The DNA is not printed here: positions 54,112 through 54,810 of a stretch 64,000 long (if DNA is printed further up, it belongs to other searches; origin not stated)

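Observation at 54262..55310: Two-gene mCpol (minimal Cas10/GGDEF palm) + CARF-like-2TM cassette: a Panoptes-like, possibly variant, cyclic-nucleotide defence module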

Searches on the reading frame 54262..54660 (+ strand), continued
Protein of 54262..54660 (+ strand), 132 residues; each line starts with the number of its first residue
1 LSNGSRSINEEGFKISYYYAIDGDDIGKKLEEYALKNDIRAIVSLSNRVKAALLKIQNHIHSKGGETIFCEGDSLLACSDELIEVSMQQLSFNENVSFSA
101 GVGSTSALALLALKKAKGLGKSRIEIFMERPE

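Call 104: find_encoding_contigs(protein=P0068, flank=6000, max_places=1)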
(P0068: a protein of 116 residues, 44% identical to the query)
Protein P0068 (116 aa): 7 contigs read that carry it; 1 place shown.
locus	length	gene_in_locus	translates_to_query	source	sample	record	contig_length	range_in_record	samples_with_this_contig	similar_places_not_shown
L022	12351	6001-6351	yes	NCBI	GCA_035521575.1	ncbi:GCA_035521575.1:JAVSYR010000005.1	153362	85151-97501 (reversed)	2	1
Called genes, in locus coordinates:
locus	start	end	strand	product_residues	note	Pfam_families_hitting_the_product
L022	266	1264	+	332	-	PF00724:Oxidored_FMN (faint), PF01207:Dus, PF01180:DHO_dh (faint), PF00977:His_biosynth (weak)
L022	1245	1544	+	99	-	PF27465:Fis_N, PF02954:HTH_8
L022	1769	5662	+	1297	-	PF18076:FGAR-AT_N, PF18072:FGAR-AT_linker, PF02769:AIRS_C, PF22689:FGAR-AT_PurM_N-like, PF02769:AIRS_C, PF13507:GATase_5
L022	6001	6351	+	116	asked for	PF18182:mCpol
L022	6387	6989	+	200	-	-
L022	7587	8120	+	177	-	PF01797:Y1_Tnp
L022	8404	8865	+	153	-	PF27214:PM1083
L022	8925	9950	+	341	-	PF25134:DUF7821, PF20335:DUF6630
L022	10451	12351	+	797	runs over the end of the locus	PF07715:Plug, PF00593:TonB_dep_Rec_b-barrel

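Call 108: search_protein_families(library=pfam, proteins=[L008:4530-5957:+], max_evalue=0.001)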
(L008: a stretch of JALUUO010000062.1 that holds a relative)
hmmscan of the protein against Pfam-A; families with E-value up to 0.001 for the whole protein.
L008:4530-5957:+ (475 aa): 4 families
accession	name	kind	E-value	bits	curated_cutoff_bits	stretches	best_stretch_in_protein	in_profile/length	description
PF13676.11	TIR_2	-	2e-23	83.7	28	1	325-448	1-122/122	TIR domain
PF03787.20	RAMPs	-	6.8e-19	69.5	22.1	1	13-297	4-189/189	RAMP superfamily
PF01582.25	TIR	-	3e-08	34.1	21.3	1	333-412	14-93/179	TIR domain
PF08937.16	ThsB_TIR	-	1.1e-05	26.2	21.2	1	326-401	1-85/100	Thoeris protein ThsB, TIR-like domain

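Call 109: search_protein_families(library=padloc, proteins=[L022:6387-6989:+, L007:6351-7007:+, L008:6333-6977:+, L008:4530-5957:+, L016:5363-5977:+], max_evalue=0.001)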
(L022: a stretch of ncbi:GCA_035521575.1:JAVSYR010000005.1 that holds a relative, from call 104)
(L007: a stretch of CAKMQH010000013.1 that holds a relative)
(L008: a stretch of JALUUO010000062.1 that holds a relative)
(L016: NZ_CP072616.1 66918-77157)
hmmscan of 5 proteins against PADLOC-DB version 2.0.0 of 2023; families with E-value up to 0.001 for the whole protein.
L022:6387-6989:+ (200 aa): 1 family
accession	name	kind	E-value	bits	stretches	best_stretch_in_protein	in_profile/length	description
PDLC01992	CARF_m9--CARF_TM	-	3.5e-40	136.1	1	1-199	15-221/223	-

L007:6351-7007:+ (218 aa): 2 families
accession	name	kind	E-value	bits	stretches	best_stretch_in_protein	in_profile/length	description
PDLC01992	CARF_m9--CARF_TM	-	2.6e-27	94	1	3-217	4-221/223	-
PDLC03004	Hp1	-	0.00014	19.6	1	12-120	83-187/333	-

L008:6333-6977:+ (214 aa): 1 family
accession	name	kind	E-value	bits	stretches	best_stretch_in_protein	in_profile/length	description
PDLC01992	CARF_m9--CARF_TM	-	1.7e-39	133.9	1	4-208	5-221/223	-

L008:4530-5957:+ (475 aa): 42 families (the best 25 are shown)
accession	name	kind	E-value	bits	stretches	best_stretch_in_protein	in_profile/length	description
PDLC01441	Cmr4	-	2.3e-21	74.7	1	7-298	3-241/245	"CAS-III-B,CAS-III-C; effector_G7"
PDLC05062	PDC-S66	-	7.7e-20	69.5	1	325-411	151-238/282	-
PDLC01339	Csm3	-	1.6e-16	59.8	1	14-163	2-117/163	"CAS-III-A,CAS-III-D; effector_G7"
PDLC01016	Csm3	-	4.4e-15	54.5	1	13-297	5-189/189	Csm3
PDLC01442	Csm3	-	6.3e-15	53.6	1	17-304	20-186/208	"CAS-III-A,CAS-III-D; effector_G7"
PDLC01295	Cmr4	-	7.6e-14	50.5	1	9-297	3-256/256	"CAS-III-B,CAS-III-C; effector_G7"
PDLC00981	Cmr4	-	2.7e-12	45.3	1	9-297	3-283/283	CRISPR type III-B/RAMP module RAMP protein Cmr4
PDLC02012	SAVED5--SAVED_TIR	-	3.4e-12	44.2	1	325-405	16-96/404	-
PDLC01613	Csm3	-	1.8e-11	43.2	1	13-297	4-177/177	"CAS-III-A,CAS-III-D; effector_G7"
PDLC01015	Csm3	-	4.7e-11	42.1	1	14-294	2-178/178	Csm3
PDLC01017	Csm3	-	5e-11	40.8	1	31-300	41-217/257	Csm3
PDLC01296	Csm3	-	3.7e-10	38.1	1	204-299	112-187/192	"CAS-III-A,CAS-III-D; effector_G7"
PDLC00982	Cmr4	-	1.2e-09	36.4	1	9-296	3-280/281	Cmr4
PDLC00417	ThsB1|ThsB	-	6.9e-09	33.6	1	326-414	170-259/303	TIR-like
PDLC01014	Csm3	-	1.3e-08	33.2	1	36-88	41-93/203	CRISPR type III-A/MTUBE-associated RAMP protein Csm3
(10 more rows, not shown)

L016:5363-5977:+ (204 aa): 16 families
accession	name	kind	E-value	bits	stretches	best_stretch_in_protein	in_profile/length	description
PDLC00704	Effector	-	8e-25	85.6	1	14-195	13-203/207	2TM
PDLC00702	Effector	-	3.4e-21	73.5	1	12-195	7-198/211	2TM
PDLC00694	Effector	-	3.1e-19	67.3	1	20-196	10-193/208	2TM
PDLC00671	Effector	-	3.2e-17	61.1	2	1-96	1-93/223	2TM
PDLC00705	Effector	-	9.1e-16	56.3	1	11-193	15-200/203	2TM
PDLC00703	Effector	-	9e-14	49.6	1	16-194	16-197/204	2TM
PDLC00683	Effector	-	3.2e-12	44.5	1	18-194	12-181/185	2TM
PDLC00674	Effector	-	4.2e-12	44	1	18-89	17-90/246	2TM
PDLC00686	Effector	-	1.1e-11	42.7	1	11-193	17-207/209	2TM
PDLC00708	Effector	-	3.2e-11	41.1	1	46-191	47-190/191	2TM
PDLC00680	Effector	-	3.1e-10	37.8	1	1-90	1-85/229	2TM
PDLC00682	Effector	-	1.2e-09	36.2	1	1-184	1-202/218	2TM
PDLC00714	Effector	-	2.2e-09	35.1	1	21-196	14-196/200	2TM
PDLC00679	Effector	-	5.9e-09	34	1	1-185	1-201/218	2TM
PDLC00673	Effector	-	5.5e-07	27.1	1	15-192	12-191/214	2TM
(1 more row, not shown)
